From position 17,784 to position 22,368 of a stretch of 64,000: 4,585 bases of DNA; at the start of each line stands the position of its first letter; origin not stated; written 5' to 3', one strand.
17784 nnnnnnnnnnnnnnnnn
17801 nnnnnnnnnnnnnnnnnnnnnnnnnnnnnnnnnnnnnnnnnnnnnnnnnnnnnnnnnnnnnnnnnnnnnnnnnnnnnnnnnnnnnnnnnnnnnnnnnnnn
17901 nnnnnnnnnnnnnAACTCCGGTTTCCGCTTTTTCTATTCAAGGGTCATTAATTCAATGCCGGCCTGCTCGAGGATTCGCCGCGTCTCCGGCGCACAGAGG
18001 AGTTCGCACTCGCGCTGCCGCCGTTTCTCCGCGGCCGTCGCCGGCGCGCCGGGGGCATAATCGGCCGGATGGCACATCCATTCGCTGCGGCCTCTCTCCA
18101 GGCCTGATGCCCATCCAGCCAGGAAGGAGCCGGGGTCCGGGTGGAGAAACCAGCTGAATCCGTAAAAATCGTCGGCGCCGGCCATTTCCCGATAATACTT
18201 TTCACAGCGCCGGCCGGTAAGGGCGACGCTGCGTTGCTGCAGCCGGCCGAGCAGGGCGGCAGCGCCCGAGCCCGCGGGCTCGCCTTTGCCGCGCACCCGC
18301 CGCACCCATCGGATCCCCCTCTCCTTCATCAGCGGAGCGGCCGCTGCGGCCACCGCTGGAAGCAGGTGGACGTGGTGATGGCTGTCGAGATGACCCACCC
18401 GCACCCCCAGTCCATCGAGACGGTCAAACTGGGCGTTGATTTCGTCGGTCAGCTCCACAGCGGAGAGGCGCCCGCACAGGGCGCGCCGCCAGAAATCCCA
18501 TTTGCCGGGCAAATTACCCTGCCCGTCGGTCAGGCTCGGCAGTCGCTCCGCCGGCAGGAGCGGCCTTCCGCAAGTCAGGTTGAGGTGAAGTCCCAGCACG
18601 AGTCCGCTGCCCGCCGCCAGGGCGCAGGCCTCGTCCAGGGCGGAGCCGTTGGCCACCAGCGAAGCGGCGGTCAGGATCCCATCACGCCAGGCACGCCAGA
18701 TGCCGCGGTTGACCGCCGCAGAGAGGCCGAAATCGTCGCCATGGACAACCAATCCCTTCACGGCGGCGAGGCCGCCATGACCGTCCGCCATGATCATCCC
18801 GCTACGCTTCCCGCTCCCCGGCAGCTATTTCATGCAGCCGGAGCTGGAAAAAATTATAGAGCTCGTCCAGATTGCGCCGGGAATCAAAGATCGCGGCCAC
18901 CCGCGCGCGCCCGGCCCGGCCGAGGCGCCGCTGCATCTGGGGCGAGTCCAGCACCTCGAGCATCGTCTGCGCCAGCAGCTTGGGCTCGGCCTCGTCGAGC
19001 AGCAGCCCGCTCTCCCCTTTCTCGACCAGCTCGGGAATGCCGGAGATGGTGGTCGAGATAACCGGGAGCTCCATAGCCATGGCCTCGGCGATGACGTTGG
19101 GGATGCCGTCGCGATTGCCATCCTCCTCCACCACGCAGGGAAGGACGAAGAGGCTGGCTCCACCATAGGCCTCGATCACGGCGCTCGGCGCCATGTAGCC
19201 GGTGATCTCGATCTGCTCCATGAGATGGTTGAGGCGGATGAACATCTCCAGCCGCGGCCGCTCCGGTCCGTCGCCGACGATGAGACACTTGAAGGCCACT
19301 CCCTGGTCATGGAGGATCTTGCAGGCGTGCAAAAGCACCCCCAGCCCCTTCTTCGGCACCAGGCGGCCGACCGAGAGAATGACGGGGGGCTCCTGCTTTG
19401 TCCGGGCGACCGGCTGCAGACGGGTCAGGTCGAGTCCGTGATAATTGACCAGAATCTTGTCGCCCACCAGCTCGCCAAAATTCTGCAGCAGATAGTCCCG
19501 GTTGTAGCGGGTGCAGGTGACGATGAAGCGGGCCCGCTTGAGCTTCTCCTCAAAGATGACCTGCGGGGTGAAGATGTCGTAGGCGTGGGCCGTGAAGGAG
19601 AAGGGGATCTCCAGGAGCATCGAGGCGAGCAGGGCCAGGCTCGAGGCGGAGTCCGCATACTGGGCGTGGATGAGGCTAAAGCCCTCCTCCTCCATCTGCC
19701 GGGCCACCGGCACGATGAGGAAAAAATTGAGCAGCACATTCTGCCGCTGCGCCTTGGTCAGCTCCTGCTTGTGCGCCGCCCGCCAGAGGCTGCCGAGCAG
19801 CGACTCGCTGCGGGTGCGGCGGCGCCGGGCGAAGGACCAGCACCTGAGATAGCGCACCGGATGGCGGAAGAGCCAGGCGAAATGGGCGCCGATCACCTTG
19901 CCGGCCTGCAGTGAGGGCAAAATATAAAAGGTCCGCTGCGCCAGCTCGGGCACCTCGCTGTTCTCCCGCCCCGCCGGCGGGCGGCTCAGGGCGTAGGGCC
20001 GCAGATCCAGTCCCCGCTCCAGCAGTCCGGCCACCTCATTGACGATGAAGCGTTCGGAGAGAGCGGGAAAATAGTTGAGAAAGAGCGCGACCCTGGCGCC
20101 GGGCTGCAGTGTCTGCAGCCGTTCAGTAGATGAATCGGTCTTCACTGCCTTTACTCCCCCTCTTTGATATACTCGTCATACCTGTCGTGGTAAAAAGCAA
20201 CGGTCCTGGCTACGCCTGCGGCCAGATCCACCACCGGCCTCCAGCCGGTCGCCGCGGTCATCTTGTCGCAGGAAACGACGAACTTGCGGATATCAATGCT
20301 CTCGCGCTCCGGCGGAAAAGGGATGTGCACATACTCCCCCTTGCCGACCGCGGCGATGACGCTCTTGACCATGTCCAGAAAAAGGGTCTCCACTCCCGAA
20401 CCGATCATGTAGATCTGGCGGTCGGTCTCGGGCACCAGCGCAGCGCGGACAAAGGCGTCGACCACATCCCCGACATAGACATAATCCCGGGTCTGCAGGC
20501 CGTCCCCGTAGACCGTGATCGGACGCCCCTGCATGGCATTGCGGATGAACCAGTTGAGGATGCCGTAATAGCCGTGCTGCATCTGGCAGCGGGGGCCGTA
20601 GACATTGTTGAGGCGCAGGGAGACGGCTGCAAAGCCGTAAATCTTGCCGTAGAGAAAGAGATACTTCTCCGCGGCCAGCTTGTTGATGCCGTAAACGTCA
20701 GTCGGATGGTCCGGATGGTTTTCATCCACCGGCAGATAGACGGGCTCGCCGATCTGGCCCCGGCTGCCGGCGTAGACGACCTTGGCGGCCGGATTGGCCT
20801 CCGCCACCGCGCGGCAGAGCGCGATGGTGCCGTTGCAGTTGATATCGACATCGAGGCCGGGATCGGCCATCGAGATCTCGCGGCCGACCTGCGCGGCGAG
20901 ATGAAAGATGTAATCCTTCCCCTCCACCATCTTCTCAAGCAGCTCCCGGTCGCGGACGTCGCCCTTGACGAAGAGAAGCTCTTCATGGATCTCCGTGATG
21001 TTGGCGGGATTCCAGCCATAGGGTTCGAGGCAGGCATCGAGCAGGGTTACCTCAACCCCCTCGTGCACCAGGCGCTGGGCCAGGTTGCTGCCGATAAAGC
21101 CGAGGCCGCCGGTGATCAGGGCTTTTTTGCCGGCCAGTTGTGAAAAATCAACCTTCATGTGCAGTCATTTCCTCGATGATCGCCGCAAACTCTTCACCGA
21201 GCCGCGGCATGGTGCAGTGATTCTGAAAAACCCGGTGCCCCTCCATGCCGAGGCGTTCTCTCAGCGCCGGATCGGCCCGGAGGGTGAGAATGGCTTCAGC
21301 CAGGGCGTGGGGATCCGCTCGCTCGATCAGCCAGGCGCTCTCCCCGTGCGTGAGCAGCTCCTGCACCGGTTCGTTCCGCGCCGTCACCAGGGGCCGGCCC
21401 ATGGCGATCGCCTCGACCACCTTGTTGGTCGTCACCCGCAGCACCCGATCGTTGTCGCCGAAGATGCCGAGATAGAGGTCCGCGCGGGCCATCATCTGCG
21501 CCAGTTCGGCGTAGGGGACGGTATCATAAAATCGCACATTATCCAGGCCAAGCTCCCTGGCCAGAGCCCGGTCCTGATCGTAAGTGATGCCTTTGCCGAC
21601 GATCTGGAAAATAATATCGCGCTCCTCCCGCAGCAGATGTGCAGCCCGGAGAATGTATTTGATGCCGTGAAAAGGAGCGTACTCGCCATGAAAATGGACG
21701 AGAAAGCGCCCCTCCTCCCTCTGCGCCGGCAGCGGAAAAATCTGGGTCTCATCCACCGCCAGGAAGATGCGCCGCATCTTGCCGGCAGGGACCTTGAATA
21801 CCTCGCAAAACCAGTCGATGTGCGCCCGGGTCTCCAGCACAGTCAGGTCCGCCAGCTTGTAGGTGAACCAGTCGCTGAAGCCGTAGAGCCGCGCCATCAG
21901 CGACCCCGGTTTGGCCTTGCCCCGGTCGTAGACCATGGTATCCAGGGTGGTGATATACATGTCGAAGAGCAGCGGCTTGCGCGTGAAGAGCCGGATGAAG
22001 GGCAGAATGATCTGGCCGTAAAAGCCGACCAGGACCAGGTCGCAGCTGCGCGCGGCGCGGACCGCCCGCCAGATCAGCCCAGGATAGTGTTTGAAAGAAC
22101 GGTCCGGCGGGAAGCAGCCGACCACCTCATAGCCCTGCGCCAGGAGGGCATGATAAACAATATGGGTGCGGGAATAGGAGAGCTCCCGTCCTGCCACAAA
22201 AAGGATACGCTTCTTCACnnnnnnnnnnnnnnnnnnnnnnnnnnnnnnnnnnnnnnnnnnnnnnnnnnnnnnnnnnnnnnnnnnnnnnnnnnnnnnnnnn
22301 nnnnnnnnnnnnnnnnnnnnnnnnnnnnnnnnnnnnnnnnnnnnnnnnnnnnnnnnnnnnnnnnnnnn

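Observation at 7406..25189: Arn/PMT-like lipid-linked-sugar transfer module with four GT-C and four GT2 polyprenyl-phosphate synthase paralogs in one operon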

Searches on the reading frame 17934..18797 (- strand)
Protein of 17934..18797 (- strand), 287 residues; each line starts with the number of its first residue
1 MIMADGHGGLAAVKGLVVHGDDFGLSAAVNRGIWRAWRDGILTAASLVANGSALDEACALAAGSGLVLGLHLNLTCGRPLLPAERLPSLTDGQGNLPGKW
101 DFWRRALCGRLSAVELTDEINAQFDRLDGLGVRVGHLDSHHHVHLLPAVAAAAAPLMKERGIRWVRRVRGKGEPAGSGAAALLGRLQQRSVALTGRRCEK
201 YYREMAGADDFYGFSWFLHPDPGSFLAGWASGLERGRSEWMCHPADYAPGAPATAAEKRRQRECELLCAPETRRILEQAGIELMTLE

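Call 3: search_protein_families(library=pfam, proteins=[window:17934-18797:-], max_evalue=0.01)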
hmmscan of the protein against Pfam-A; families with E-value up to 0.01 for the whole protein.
window:17934-18797:- (287 aa): 1 family
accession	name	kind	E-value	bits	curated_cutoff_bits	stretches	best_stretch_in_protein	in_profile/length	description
PF04794.17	YdjC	-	1.6e-56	192.5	29.7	1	16-278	2-266/266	YdjC-like protein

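Call 33: search_protein_families(library=ncbifam, proteins=[window:17934-18797:-], max_evalue=0.00001)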
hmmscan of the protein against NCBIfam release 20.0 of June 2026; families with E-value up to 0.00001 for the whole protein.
window:17934-18797:- (287 aa): 3 families
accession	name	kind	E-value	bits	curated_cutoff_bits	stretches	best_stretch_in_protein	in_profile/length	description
TIGR03473.1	HpnK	hypoth_equivalog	1e-39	136.5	232.6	1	14-285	2-277/283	hopanoid biosynthesis-associated protein HpnK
NF002559.0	PRK02134.1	equivalog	4.2e-35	121.5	227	1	15-169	4-153/249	chitin disaccharide deacetylase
NF052308.1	CarbhyDeactlThm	equivalog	9.4e-11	41.5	400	1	9-161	7-148/265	carbohydrate deacetylase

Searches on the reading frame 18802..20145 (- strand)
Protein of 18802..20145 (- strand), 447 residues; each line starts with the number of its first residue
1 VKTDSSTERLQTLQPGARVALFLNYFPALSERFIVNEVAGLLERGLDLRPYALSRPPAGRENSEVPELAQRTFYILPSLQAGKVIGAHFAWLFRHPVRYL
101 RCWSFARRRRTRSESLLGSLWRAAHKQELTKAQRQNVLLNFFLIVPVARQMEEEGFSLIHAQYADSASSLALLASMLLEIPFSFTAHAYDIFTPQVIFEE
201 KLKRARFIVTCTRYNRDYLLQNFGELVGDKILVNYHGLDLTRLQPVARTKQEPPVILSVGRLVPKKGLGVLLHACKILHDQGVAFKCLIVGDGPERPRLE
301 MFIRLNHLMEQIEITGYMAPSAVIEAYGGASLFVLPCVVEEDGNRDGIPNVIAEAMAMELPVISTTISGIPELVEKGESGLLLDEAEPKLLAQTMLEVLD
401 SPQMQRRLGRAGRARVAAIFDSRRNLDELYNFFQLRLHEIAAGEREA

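Call 3: search_protein_families(library=pfam, proteins=[window:18802-20145:-], max_evalue=0.01)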
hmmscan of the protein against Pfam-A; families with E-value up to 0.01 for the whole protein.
window:18802-20145:- (447 aa): 6 families
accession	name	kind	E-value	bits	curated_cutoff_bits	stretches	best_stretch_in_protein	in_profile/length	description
PF00534.26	Glycos_transf_1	-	6.5e-34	117.4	26.4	1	248-414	10-171/172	Glycosyl transferases group 1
PF13692.12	Glyco_trans_1_4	-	2.4e-33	115.8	27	1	254-400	2-141/142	Glycosyl transferases group 1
PF13439.12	Glyco_transf_4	-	2.4e-10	41.1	28.5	1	134-242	51-170/170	Glycosyltransferase Family 4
PF13524.12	Glyco_trans_1_2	-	6.3e-07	29.9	25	1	286-429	16-142/144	Glycosyl transferase-like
PF13579.12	Glyco_trans_4_4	-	6.7e-05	23.7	29.7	1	95-221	38-144/158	Glycosyl transferase 4-like domain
PF20706.3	GT4-conflict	-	0.001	18.6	26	1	237-397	180-340/385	Family 4 Glycosyltransferase in conflict systems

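Call 33: search_protein_families(library=ncbifam, proteins=[window:18802-20145:-], max_evalue=0.00001)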
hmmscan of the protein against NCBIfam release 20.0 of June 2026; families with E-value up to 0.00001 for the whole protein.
window:18802-20145:- (447 aa): 24 families
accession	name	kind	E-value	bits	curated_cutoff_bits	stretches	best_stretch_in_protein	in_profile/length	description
NF041876.1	EPS_EpsE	equivalog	4.9e-50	170.9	400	1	23-425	5-385/389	exopolysaccharide biosynthesis GT4 family glycosyltransferase EpsE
TIGR04005.1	wcaL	equivalog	1.6e-38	132.6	537.6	1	228-425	196-395/406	colanic acid biosynthesis glycosyltransferase WcaL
TIGR03088.1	stp2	hypoth_equivalog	1.6e-26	93.3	409.05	1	242-434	183-371/374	TIGR03088 family PEP-CTERM/XrtA system glycosyltransferase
NF047684.1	TeichurnBiosyTuaC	equivalog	1.2e-22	80.4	550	1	156-434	109-387/391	teichuronic acid biosynthesis protein TuaC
TIGR02149.1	glgA_Coryne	subfamily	9e-21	74.4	302.4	1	124-421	54-375/391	glycogen synthase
TIGR03999.1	thiol_BshA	equivalog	1.5e-19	70.2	273.7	1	255-433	201-370/375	N-acetyl-alpha-D-glucosaminyl L-malate synthase BshA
NF038295.1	EPS_HpsP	equivalog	8.8e-17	61.2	550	1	248-417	202-368/388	hormogonium polysaccharide biosynthesis glycosyltransferase HpsP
TIGR04157.1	glyco_rSAM_CFB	subfamily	1.9e-15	56.7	400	1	250-422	224-395/406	TIGR04157 family glycosyltransferase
TIGR03449.1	mycothiol_MshA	equivalog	2.6e-15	56.2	462.5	1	203-430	163-397/406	D-inositol-3-phosphate glycosyltransferase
NF038298.1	EPS_HpsO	equivalog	7.5e-15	54.6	575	1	250-434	198-385/388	hormogonium polysaccharide biosynthesis glycosyltransferase HpsO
NF038229.1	Glyco4_Geo_Pelo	equivalog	1.6e-14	53.7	400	1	149-434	49-334/338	GPMC system family 4 glycosyltransferase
NF050063.1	ProtGlycPglJ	equivalog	2.4e-14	53.4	500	1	196-425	136-355/363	N-acetylgalactosamine-N,N'-diacetylbacillosaminyl-diphospho-undecaprenol 4-alpha-N-acetylgalactosaminyltransferase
TIGR04063.1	stp3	hypoth_equivalog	1.1e-12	47.6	442.05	1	254-424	214-383/397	TIGR04063 family PEP-CTERM/XrtA system glycosyltransferase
NF049988.1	MGlcDAGSynMgs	equivalog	1.2e-10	41.4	400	1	236-416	196-368/398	alpha-monoglucosyldiacylglycerol synthase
NF053787.1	GlcN_PG_synth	equivalog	1.7e-10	40.3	480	1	251-433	195-356/361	N-acetylglucosaminyl phosphatidylglycerol synthase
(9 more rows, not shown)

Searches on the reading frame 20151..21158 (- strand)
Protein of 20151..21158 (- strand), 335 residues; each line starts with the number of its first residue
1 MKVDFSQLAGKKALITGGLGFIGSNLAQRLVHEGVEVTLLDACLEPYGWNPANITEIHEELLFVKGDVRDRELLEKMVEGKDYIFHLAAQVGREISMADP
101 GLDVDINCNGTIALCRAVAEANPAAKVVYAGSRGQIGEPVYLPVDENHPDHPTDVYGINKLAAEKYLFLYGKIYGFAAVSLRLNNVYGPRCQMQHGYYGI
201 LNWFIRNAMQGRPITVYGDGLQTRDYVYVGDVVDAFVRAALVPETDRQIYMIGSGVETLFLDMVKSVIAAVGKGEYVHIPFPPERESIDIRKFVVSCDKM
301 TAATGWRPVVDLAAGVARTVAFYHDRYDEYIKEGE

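Call 4: search_protein_families(library=pfam, proteins=[window:20151-21158:-], max_evalue=0.01)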
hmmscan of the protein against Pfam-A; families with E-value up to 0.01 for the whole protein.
window:20151-21158:- (335 aa): 9 families
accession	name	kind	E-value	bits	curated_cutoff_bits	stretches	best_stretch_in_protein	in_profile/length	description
PF01370.27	Epimerase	-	1.4e-51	175.7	20.9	1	13-253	1-240/240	NAD dependent epimerase/dehydratase family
PF16363.11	GDP_Man_Dehyd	-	9.8e-44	150.6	27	1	14-318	1-331/332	GDP-mannose 4,6 dehydratase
PF01073.25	3Beta_HSD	-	8.7e-20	71.3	22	1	14-240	1-229/280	3-beta hydroxysteroid dehydrogenase/isomerase family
PF02719.21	Polysacc_synt_2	-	4.7e-11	42.9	20.2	1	14-275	2-251/293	Polysaccharide biosynthesis protein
PF00106.31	adh_short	-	9.3e-08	32.2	26.6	1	11-121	1-122/195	short chain dehydrogenase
PF04321.23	RmlD_sub_bind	-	1.6e-06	27.8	27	1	12-219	2-178/287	RmlD substrate binding domain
PF13460.12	NAD_binding_10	-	0.00012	22.4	27.2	1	17-166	1-130/184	NAD(P)H-binding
PF07993.18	NAD_binding_4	-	0.00034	20.3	20.1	0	56-224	58-242/258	Male sterility protein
PF13561.12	adh_short_C2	-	0.0024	17.9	27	1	22-121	8-118/236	Enoyl-(Acyl carrier protein) reductase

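Call 9: search_protein_families(library=ncbifam, proteins=[window:20151-21158:-], max_evalue=0.01)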
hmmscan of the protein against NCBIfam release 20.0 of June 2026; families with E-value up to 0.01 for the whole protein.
window:20151-21158:- (335 aa): 79 families (the best 25 are shown)
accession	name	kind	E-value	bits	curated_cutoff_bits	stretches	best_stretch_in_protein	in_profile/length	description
TIGR01181.1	dTDP_gluc_dehyt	equivalog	1.1e-44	152.8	365.1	1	13-326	2-314/321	dTDP-glucose 4,6-dehydratase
TIGR04180.1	EDH_00030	hypoth_equivalog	4.3e-38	131.1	475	1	14-308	2-294/297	NAD-dependent 4,6-dehydratase LegB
TIGR01179.1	galE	equivalog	1.3e-35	122.8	262.3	1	13-314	2-316/332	UDP-glucose 4-epimerase GalE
NF011728.1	PRK15181.1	equivalog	2e-26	92.8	760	1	8-259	13-270/348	Vi polysaccharide biosynthesis UDP-N-acetylglucosaminuronic acid C-4 epimerase TviC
TIGR02197.1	heptose_epim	equivalog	6.3e-26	91.3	274.6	1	14-324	2-314/316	ADP-glyceromanno-heptose 6-epimerase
NF007490.0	PRK10084.1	subfamily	1.9e-21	76.4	649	2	146-326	157-337/361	dTDP-glucose 4,6-dehydratase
NF007582.0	PRK10217.1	equivalog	3.2e-21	75.8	698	1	11-324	2-332/355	dTDP-glucose 4,6-dehydratase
NF007956.0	PRK10675.1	subfamily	8.5e-21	74.4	394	1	12-313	2-319/338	UDP-glucose 4-epimerase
TIGR03466.1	HpnA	hypoth_equivalog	1.4e-18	66.9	367.65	1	12-162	2-147/327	hopanoid-associated sugar epimerase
NF043036.1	ErythonDh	equivalog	9.2e-17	61.2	325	1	12-212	2-205/321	D-erythronate dehydrogenase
NF041015.1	UDPsulfquin_syn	equivalog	1.3e-16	60.6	575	1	56-237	63-275/384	UDP-sulfoquinovose synthase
NF008360.0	PRK11150.1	equivalog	3.3e-14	52.8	452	1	127-321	111-304/310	ADP-glyceromanno-heptose 6-epimerase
NF047922.1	GDPFucSynFcl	equivalog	3.8e-13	49.6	500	1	154-326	132-304/308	GDP-L-fucose synthase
NF042422.1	oxyalk_red_OleD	equivalog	1.3e-12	47.7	580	1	12-275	2-254/329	2-alkyl-3-oxoalkanoate reductase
TIGR02622.1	CDP_4_6_dhtase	equivalog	3.1e-12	46.3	278.45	1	9-128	3-125/352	CDP-glucose 4,6-dehydratase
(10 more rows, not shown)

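Call 21: search_solved_structures(query=window:20151-21158:-, max_evalue=1e-10)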
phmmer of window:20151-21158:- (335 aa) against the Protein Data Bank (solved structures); distinct sequences matched with E-value up to 1e-10: 87 (the best 60 are shown).
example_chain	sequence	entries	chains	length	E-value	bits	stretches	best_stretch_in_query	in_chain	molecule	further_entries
7ys8_A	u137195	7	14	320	5.1e-49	170.3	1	12-329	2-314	UDP-glucose 4-epimerase | UDP-glucose 4-epimerase along with EC 5.1.3.2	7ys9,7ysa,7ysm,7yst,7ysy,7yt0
4zrm_A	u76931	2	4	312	3.8e-42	147.7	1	13-324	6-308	UDP-glucose 4-epimerase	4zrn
2p5u_A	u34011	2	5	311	1.5e-41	145.8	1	12-323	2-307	UDP-glucose 4-epimerase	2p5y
6wjb_A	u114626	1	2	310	2.9e-39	138.3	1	10-273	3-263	NAD-dependent epimerase/dehydratase family protein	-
6wj9_A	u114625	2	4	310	2.4e-38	135.3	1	10-273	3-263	NAD-dependent epimerase/dehydratase family protein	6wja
2hun_A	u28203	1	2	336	4.5e-38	134.4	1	11-323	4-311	336aa long hypothetical dTDP-glucose 4,6-dehydratase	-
6pmh_A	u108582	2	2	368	9.9e-35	123.4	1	4-329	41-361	UDP-glucose 4-epimerase related protein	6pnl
9rl0_E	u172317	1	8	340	1.1e-33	119.9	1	12-319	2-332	CDP-tyvelose 2-epimerase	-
6dnt_A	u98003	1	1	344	4.1e-33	118.1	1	8-240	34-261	NAD-dependent epimerase/dehydratase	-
10ke_A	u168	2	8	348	2.1e-32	115.7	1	11-323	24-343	Capsular polysaccharide biosynthesis protein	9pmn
6bwl_A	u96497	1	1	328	2.2e-30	109.1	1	12-321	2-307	Pal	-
8rdg_A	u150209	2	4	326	6.2e-30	107.6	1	12-239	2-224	SDR family NAD(P)-dependent oxidoreductase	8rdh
6bi4_A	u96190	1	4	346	8.9e-30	107.1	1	11-329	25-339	dTDP-glucose 4,6-dehydratase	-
8shh_A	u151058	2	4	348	9.1e-30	107.1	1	12-324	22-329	dTDP-glucose 4,6-dehydratase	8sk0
8vr2_A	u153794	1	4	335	1e-29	106.9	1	7-322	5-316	NAD-dependent epimerase/dehydratase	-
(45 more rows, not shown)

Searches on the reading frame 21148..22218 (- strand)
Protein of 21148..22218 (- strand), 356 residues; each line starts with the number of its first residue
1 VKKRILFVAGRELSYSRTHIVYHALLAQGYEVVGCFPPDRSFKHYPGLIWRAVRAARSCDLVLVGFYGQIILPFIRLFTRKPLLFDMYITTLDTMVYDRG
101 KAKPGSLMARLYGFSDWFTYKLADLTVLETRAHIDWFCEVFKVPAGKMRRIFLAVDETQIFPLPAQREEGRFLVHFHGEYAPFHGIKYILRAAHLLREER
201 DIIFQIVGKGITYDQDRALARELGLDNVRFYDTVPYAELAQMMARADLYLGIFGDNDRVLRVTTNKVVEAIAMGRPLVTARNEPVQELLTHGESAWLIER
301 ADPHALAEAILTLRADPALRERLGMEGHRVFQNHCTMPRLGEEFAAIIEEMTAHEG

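Call 4: search_protein_families(library=pfam, proteins=[window:21148-22218:-], max_evalue=0.01)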
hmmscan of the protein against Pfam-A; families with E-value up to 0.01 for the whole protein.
window:21148-22218:- (356 aa): 4 families
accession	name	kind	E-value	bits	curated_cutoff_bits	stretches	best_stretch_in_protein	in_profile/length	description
PF13692.12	Glyco_trans_1_4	-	3e-20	73.3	27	1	174-315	4-141/142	Glycosyl transferases group 1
PF00534.26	Glycos_transf_1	-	1.5e-19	70.6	26.4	1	168-327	12-169/172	Glycosyl transferases group 1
PF13524.12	Glyco_trans_1_2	-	2.6e-13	50.6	25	1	196-336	9-135/144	Glycosyl transferase-like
PF13439.12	Glyco_transf_4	-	0.0021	18.5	28.5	1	31-157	42-168/170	Glycosyltransferase Family 4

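Call 33: search_protein_families(library=ncbifam, proteins=[window:21148-22218:-], max_evalue=0.00001)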
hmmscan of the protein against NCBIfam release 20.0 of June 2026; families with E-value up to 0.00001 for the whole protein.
window:21148-22218:- (356 aa): 10 families
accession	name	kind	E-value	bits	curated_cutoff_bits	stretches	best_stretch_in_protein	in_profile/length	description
NF007640.0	PRK10307.1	subfamily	2.7e-16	59.5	276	1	171-351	229-407/411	WcaI family glycosyltransferase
NF041876.1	EPS_EpsE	equivalog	8.9e-14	51.5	400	1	174-331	217-376/389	exopolysaccharide biosynthesis GT4 family glycosyltransferase EpsE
TIGR03088.1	stp2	hypoth_equivalog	9.2e-13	48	409.05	1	136-350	150-372/374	TIGR03088 family PEP-CTERM/XrtA system glycosyltransferase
TIGR04063.1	stp3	hypoth_equivalog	1.6e-12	47.1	442.05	1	172-336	214-380/397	TIGR04063 family PEP-CTERM/XrtA system glycosyltransferase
NF038229.1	Glyco4_Geo_Pelo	equivalog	1.7e-10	40.4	400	1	161-351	149-336/338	GPMC system family 4 glycosyltransferase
TIGR03449.1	mycothiol_MshA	equivalog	4e-09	35.9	462.5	1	172-329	221-382/406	D-inositol-3-phosphate glycosyltransferase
TIGR04007.1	wcaI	equivalog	2.2e-07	29.9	800.45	1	170-283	230-342/407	colanic acid biosynthesis glycosyltransferase WcaI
TIGR04005.1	wcaL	equivalog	1.8e-06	27.1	537.6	1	188-310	239-364/406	colanic acid biosynthesis glycosyltransferase WcaL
NF053787.1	GlcN_PG_synth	equivalog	5.1e-06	25.6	480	0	226-316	241-326/361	N-acetylglucosaminyl phosphatidylglycerol synthase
TIGR03999.1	thiol_BshA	equivalog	5.7e-06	25.5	273.7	1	168-337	197-359/375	N-acetyl-alpha-D-glucosaminyl L-malate synthase BshA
